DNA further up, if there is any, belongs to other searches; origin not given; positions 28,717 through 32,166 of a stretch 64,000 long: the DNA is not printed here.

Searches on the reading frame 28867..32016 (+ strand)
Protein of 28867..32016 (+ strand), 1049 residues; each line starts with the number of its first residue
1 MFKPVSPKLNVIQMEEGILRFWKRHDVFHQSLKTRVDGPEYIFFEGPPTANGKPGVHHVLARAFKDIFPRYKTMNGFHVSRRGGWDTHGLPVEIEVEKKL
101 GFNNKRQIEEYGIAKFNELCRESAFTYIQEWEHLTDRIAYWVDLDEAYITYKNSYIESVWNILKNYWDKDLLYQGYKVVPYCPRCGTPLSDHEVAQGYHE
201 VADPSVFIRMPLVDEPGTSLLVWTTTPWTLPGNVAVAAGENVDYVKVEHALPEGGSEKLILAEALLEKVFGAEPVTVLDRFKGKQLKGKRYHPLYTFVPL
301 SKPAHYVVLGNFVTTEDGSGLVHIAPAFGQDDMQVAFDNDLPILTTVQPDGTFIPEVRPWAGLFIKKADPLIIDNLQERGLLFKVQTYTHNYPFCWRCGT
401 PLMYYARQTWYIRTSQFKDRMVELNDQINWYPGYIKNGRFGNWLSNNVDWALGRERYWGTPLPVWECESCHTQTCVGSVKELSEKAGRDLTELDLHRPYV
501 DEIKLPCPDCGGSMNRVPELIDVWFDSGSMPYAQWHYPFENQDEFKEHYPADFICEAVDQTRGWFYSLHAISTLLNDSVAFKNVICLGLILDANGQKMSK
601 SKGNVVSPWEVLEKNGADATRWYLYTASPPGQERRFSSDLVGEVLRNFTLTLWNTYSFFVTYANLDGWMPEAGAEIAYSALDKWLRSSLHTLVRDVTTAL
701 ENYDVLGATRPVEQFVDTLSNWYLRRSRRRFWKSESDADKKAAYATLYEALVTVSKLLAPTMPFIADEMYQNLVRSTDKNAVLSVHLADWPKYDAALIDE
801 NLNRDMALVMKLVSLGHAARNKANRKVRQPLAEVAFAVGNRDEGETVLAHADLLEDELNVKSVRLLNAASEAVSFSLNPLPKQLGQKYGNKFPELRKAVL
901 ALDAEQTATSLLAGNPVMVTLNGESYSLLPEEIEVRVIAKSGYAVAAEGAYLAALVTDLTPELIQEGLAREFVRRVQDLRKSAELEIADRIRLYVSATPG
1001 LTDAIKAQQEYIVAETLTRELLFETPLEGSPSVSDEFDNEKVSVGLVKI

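Call 41: search_protein_families(library=ncbifam, proteins=[window:28867-32016:+], max_evalue=1e-10)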
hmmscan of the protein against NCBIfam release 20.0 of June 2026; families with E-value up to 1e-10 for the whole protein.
window:28867-32016:+ (1049 aa): 15 families
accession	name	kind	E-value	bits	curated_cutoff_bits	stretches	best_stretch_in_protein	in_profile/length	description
TIGR00392.1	ileS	equivalog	5e-294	977.8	621.4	1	8-836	5-849/861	isoleucine--tRNA ligase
NF000257.1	MupA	exception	6.2e-286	951.2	1900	1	14-1018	8-996/1024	mupirocin-resistant isoleucine--tRNA ligase MupA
NF000258.1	MupB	exception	7.8e-269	894.7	1900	1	12-1024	6-1008/1033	mupirocin-resistant isoleucine--tRNA ligase MupB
TIGR00422.1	valS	equivalog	1.2e-127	427.1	612.1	2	255-871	208-792/863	valine--tRNA ligase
NF009687.0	PRK13208.1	equivalog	2.1e-125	419.8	738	2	296-871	244-794/801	valine--tRNA ligase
NF004349.1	PRK05729.1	equivalog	1.6e-110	370.8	704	1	12-872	7-776/860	valine--tRNA ligase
NF040702.1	ileS_w_GNAT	exception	1.2e-99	334.5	1999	2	258-816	447-994/1100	isoleucine--tRNA ligase, N-acetyltransferase domain-containing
NF011492.0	PRK14900.1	equivalog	1.2e-77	261.8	1783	2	307-872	266-805/1044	valine--tRNA ligase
NF000540.1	alt_ValS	exception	1.3e-66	225.2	900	1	360-853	337-817/827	valine--tRNA ligase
NF008957.0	PRK12300.1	subfamily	1.7e-48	165.3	677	2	542-813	571-813/946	leucine--tRNA ligase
TIGR00395.1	leuS_arch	equivalog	2.7e-44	151.4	648.5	2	351-812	387-809/938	leucine--tRNA ligase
TIGR00396.1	leuS_bact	equivalog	1.5e-31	109.4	548.4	1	595-801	603-781/843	leucine--tRNA ligase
TIGR00398.1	metG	equivalog_domain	1.5e-25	89.9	336.35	1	521-780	248-508/530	methionine--tRNA ligase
NF008900.0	PRK12267.1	equivalog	3.6e-20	72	598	1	521-780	225-483/648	methionine--tRNA ligase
NF001100.0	PRK00133.1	equivalog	2e-17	63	587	0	590-786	323-505/676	methionine--tRNA ligase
